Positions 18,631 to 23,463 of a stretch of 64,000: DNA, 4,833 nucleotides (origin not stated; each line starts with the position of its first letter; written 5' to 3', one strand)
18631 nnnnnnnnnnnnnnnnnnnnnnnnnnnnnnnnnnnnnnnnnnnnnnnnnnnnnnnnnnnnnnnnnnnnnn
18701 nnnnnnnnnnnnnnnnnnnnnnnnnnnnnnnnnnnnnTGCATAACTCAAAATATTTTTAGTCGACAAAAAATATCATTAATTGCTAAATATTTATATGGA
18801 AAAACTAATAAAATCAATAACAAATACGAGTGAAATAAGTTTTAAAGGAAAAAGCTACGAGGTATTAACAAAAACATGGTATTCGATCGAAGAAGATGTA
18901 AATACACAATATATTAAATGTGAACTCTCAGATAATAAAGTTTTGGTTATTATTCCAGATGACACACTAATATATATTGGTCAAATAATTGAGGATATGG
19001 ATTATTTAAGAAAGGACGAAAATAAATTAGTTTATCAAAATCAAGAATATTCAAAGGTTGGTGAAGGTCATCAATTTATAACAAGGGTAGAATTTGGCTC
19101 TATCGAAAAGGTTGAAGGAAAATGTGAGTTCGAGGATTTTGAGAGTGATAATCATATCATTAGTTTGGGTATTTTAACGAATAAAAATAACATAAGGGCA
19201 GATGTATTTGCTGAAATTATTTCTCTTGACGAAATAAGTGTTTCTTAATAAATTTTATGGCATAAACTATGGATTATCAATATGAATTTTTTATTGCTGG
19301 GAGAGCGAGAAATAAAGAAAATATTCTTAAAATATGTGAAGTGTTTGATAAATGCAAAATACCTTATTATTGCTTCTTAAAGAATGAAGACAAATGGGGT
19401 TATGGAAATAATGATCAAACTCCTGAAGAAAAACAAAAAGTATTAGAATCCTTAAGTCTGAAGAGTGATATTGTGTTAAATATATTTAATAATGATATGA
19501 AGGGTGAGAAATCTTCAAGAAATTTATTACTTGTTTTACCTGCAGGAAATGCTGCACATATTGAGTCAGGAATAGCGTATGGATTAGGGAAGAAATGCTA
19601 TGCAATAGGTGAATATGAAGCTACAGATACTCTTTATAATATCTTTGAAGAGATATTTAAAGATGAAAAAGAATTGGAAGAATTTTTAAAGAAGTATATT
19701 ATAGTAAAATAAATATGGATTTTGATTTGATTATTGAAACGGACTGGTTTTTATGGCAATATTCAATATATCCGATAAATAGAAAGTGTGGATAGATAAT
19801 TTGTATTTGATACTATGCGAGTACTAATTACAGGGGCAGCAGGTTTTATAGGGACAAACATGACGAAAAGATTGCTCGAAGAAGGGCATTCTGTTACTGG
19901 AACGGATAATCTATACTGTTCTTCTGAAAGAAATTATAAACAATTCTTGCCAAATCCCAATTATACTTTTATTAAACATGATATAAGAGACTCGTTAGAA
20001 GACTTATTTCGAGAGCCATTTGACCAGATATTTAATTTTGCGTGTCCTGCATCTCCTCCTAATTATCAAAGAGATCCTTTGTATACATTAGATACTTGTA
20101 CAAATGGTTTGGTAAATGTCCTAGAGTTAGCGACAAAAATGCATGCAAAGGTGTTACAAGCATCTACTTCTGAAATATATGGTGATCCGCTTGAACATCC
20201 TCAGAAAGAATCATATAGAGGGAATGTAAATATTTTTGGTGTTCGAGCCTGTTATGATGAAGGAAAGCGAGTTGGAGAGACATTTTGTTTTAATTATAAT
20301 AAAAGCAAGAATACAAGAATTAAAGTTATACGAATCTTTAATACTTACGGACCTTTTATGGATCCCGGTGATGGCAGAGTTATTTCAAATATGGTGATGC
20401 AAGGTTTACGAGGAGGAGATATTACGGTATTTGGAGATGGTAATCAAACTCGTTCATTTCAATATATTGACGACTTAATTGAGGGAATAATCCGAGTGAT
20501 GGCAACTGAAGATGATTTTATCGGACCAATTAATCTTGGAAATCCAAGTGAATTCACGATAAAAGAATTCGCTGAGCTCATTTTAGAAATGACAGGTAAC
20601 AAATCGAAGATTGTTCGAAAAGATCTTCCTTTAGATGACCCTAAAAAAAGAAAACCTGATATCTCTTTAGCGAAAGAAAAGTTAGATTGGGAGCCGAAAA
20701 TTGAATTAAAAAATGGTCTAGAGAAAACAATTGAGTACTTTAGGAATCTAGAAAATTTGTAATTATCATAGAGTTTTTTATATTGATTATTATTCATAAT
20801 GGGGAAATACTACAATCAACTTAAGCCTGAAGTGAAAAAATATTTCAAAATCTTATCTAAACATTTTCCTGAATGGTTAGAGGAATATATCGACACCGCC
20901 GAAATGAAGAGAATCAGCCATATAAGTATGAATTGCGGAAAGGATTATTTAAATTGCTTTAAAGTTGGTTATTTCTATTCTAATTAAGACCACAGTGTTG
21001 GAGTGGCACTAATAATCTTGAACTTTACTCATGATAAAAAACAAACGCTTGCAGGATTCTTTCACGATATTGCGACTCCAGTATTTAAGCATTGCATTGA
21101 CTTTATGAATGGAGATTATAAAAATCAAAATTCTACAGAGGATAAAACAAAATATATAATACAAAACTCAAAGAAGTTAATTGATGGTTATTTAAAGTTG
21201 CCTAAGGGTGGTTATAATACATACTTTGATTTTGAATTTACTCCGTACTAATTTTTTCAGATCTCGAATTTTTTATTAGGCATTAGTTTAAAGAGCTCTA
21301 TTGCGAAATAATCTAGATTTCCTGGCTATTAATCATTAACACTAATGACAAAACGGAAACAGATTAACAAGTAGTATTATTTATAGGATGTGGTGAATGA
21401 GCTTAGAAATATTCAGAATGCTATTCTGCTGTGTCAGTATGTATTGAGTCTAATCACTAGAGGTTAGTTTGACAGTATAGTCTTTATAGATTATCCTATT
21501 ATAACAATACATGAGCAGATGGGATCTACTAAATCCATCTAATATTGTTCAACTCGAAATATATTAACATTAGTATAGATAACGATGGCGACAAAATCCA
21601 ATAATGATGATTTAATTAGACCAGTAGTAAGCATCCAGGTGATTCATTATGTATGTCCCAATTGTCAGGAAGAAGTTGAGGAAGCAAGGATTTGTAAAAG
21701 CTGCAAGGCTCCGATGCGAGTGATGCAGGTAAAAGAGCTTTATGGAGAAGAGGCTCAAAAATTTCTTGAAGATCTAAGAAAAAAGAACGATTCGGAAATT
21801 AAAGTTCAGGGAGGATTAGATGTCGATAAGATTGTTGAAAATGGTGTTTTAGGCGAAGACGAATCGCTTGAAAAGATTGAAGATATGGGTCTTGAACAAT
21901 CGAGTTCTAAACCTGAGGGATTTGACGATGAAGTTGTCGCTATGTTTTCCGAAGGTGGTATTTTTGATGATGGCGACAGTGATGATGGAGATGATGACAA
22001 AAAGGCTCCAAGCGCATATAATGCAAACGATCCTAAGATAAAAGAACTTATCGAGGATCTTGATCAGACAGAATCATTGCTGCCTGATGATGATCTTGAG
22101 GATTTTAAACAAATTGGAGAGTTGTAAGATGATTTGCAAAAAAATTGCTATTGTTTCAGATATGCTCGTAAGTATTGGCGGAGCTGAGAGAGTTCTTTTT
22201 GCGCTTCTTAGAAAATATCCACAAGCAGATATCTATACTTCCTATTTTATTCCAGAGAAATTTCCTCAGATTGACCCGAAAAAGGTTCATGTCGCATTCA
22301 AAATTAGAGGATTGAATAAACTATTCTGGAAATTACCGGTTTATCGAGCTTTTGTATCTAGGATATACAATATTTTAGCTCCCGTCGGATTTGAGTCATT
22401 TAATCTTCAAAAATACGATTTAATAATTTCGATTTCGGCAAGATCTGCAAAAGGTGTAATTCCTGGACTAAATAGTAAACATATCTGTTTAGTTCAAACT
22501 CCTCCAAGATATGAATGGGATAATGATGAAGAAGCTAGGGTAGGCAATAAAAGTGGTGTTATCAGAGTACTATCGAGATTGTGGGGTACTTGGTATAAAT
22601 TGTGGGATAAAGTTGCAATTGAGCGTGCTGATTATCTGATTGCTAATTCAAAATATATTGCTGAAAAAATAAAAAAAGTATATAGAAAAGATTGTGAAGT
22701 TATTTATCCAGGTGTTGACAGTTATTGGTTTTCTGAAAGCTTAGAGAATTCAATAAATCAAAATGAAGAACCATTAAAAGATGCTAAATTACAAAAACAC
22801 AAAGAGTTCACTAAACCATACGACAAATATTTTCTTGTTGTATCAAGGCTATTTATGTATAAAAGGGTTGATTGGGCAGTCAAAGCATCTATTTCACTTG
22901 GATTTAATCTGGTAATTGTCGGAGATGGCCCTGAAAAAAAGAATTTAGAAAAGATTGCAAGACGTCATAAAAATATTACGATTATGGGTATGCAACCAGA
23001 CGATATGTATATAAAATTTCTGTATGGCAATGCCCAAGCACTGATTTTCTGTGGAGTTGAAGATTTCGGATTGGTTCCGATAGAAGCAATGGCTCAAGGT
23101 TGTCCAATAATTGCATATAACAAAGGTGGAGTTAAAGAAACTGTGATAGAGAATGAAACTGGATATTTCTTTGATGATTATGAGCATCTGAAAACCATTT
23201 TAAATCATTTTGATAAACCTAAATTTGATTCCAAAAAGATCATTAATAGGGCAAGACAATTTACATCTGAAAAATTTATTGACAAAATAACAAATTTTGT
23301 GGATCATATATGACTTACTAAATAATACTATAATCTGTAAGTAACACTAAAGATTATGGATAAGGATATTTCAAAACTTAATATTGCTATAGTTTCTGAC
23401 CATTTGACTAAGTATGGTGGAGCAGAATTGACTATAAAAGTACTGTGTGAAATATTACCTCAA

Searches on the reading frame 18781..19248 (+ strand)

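Call 27: search_protein_families(library=pfam, proteins=[window:18781-19248:+])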
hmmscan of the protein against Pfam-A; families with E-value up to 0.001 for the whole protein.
window:18781-19248:+ (155 aa): 1 family
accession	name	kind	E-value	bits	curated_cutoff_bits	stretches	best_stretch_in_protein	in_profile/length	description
PF13785.11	DUF4178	-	0.00071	20.2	25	0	19-125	6-114/136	Domain of unknown function (DUF4178)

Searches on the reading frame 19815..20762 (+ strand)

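Call 27: search_protein_families(library=pfam, proteins=[window:19815-20762:+])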
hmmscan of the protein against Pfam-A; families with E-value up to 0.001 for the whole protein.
window:19815-20762:+ (315 aa): 6 families
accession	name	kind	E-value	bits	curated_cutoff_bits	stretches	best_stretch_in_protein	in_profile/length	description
PF16363.11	GDP_Man_Dehyd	-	2.9e-50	172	27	1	4-305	1-332/332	GDP-mannose 4,6 dehydratase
PF01370.27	Epimerase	-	4.9e-50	170.6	20.9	1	3-234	1-230/240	NAD dependent epimerase/dehydratase family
PF07993.18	NAD_binding_4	-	8.3e-07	28.9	20.1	0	91-196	108-224/258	Male sterility protein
PF04321.23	RmlD_sub_bind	-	1e-06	28.5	27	1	1-267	1-238/287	RmlD substrate binding domain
PF01073.25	3Beta_HSD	-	0.00066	19.2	22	1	4-221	1-221/280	3-beta hydroxysteroid dehydrogenase/isomerase family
PF02719.21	Polysacc_synt_2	-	0.00076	19.2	20.2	0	3-112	1-121/293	Polysaccharide biosynthesis protein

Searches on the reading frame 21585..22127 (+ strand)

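Call 27: search_protein_families(library=pfam, proteins=[window:21585-22127:+])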
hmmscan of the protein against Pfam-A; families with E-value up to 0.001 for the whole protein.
window:21585-22127:+ (180 aa): 1 family
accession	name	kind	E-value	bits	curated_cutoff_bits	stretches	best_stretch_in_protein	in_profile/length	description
PF07191.17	Zn_ribbon_6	-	0.00099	19.5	25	0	20-48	15-43/67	Double zinc ribbon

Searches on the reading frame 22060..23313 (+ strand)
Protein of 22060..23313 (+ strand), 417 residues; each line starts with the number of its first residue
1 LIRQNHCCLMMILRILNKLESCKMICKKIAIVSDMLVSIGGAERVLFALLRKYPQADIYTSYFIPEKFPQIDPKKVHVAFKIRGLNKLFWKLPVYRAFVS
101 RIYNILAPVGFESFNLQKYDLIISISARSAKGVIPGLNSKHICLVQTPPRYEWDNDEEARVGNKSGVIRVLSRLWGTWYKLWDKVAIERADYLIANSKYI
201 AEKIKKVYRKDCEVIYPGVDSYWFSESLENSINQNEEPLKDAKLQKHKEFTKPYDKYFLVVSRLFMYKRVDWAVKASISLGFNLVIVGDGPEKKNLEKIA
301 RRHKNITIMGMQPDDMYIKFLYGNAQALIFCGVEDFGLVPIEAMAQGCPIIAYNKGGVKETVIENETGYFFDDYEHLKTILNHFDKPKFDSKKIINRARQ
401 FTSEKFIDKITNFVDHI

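Call 27: search_protein_families(library=pfam, proteins=[window:22060-23313:+])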
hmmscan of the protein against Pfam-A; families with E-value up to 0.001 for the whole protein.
window:22060-23313:+ (417 aa): 4 families
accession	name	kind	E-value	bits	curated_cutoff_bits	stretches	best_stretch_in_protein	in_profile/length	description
PF00534.26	Glycos_transf_1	-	7.6e-25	87.9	26.4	1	247-399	7-170/172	Glycosyl transferases group 1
PF13692.12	Glyco_trans_1_4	-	7.1e-18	65.7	27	1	256-375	2-130/142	Glycosyl transferases group 1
PF13439.12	Glyco_transf_4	-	9.7e-11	42.4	28.5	1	39-220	1-167/170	Glycosyltransferase Family 4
PF20706.3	GT4-conflict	-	7.7e-05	22.3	26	1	291-365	242-323/385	Family 4 Glycosyltransferase in conflict systems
